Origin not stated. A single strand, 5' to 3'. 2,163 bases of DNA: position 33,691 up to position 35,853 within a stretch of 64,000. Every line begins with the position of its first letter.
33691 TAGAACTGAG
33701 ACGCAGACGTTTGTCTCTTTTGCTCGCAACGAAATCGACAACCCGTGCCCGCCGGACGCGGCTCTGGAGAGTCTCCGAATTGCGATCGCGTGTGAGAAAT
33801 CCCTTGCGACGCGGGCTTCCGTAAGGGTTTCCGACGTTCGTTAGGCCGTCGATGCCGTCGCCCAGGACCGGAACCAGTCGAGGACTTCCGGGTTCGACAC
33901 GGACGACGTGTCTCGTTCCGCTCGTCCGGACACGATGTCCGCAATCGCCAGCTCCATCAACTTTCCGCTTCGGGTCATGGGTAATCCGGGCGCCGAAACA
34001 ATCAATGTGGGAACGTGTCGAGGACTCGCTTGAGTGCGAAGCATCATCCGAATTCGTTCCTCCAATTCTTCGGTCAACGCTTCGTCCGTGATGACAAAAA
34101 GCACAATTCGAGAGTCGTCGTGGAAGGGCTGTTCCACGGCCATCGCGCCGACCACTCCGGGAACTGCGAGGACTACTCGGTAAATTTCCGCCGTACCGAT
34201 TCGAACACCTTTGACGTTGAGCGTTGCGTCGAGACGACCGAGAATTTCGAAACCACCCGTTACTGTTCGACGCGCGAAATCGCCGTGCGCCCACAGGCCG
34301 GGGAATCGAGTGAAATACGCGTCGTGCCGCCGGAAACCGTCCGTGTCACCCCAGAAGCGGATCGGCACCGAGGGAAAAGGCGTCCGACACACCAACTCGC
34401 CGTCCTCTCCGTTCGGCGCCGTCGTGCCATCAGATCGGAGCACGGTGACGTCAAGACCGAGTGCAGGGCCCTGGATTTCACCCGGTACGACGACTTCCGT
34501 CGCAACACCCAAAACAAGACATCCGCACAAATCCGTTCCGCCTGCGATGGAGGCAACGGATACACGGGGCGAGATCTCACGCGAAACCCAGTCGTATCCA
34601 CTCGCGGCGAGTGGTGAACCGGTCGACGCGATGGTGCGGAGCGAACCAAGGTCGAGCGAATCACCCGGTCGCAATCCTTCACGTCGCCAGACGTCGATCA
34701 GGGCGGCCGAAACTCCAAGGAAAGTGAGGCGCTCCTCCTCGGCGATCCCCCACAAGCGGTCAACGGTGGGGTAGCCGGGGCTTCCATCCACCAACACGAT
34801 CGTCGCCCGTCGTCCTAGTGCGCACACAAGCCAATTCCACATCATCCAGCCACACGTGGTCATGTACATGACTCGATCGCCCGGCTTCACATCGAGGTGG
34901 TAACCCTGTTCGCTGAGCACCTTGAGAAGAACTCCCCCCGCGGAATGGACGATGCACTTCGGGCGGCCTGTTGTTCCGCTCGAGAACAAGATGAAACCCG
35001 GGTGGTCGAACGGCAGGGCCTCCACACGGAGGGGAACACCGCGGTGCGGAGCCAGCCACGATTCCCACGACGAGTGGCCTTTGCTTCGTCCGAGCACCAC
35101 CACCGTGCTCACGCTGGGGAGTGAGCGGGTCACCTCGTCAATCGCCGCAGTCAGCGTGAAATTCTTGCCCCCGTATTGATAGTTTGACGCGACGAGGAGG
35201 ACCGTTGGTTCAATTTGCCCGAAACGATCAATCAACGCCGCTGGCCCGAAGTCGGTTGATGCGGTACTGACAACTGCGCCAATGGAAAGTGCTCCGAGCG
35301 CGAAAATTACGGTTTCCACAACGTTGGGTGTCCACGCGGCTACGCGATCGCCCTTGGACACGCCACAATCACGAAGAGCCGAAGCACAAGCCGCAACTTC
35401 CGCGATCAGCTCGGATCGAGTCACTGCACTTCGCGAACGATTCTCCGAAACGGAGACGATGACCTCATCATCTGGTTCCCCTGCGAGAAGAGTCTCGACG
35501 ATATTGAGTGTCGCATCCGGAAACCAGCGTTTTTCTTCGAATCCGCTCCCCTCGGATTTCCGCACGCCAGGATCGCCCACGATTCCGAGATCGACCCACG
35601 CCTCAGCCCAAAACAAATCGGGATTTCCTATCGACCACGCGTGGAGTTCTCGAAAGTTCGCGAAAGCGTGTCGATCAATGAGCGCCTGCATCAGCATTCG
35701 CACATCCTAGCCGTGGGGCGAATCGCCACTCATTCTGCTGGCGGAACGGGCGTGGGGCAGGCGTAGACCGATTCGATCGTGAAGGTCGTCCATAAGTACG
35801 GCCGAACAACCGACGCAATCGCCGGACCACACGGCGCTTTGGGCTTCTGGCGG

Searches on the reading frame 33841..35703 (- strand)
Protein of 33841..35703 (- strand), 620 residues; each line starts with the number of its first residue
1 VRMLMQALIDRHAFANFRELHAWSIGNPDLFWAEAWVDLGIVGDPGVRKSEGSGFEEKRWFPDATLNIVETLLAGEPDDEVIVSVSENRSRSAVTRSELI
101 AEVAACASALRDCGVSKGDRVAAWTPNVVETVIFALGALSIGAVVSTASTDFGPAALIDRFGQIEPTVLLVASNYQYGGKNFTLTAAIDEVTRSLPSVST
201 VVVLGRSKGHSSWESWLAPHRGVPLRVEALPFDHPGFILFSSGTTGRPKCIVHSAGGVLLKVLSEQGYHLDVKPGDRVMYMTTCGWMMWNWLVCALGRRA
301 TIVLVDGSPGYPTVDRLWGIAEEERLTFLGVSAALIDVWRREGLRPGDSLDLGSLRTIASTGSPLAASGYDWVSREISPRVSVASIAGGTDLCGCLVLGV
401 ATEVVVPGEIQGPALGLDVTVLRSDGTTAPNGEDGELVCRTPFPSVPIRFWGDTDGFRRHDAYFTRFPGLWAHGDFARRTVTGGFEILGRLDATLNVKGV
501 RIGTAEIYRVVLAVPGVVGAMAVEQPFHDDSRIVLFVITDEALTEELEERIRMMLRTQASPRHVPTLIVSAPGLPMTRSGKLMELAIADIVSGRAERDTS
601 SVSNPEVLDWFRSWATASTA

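Call 4: search_protein_families(library=pfam, proteins=[window:33841-35703:-], max_evalue=0.01)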
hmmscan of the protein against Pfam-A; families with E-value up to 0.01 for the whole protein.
window:33841-35703:- (620 aa): 3 families
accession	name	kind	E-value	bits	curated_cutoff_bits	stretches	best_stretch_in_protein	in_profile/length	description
PF00501.34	AMP-binding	-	2.6e-48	165.2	29.9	1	74-442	6-377/384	AMP-binding enzyme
PF16177.11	ACAS_N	-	1.1e-06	28.8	27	1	18-69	2-52/55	Acetyl-coenzyme A synthetase N-terminus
PF13193.12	AMP-binding_C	-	2.3e-06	28.8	24.5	1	510-581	5-76/76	AMP-binding enzyme C-terminal domain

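Call 5: search_protein_families(library=ncbifam, proteins=[window:33841-35703:-], max_evalue=0.01)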
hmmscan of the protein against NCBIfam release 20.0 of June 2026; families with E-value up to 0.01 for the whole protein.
window:33841-35703:- (620 aa): 86 families (the best 25 are shown)
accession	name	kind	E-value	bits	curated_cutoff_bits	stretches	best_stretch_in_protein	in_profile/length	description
NF002937.0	PRK03584.1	subfamily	1.2e-213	711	639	1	12-617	33-654/657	acetoacetate--CoA ligase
TIGR01217.1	ac_ac_CoA_syn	equivalog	1.1e-189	631.8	520.9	1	12-613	32-646/652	acetoacetate--CoA ligase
TIGR02188.1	Ac_CoA_lig_AcsA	equivalog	3.4e-86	289.9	724.95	1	15-609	5-624/629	acetate--CoA ligase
NF001208.0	PRK00174.1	subfamily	1.2e-85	288.1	657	1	15-611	27-641/649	acetate--CoA ligase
NF007815.0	PRK10524.1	equivalog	9.6e-55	186.3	955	1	16-613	3-625/629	propionate--CoA ligase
TIGR02316.1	propion_prpE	equivalog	3.8e-50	171.2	827.4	1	16-612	2-623/628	propionate--CoA ligase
NF003313.0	PRK04319.1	equivalog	1.3e-41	142.5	729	1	69-599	50-569/574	acetate--CoA ligase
NF004837.0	PRK06187.1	subfamily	2.3e-32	112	476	1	69-584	14-515/531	long-chain-fatty-acid--CoA ligase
NF053567.1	HBDA_AROS1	equivalog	2.2e-30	105.5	1000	1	92-590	38-518/523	3-hydroxybenzoate--CoA ligase HbdA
NF047394.1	AcylCoAsynMbcS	equivalog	3.7e-28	98.4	850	1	74-587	22-516/525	acyl-CoA synthetase MbcS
TIGR01733.1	AA-adenyl-dom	subfamily_domain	5.3e-27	94.6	317.4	1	97-520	3-407/409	amino acid adenylation domain-containing protein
NF004814.0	PRK06164.1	equivalog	6.1e-26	91.1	677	1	68-580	15-516/540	acyl-CoA synthetase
TIGR03098.1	ligase_PEP_1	hypoth_equivalog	1.2e-23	83.4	592.35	1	91-586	23-513/517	acyl-CoA ligase (AMP-forming), exosortase A system-associated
NF005801.1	PRK07656.1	equivalog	1.6e-23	83.2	657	1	91-363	24-288/500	FadD3 family acyl-CoA ligase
TIGR02262.1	benz_CoA_lig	subfamily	1.8e-23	83.1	375.25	1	92-583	29-501/508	benzoate-CoA ligase family protein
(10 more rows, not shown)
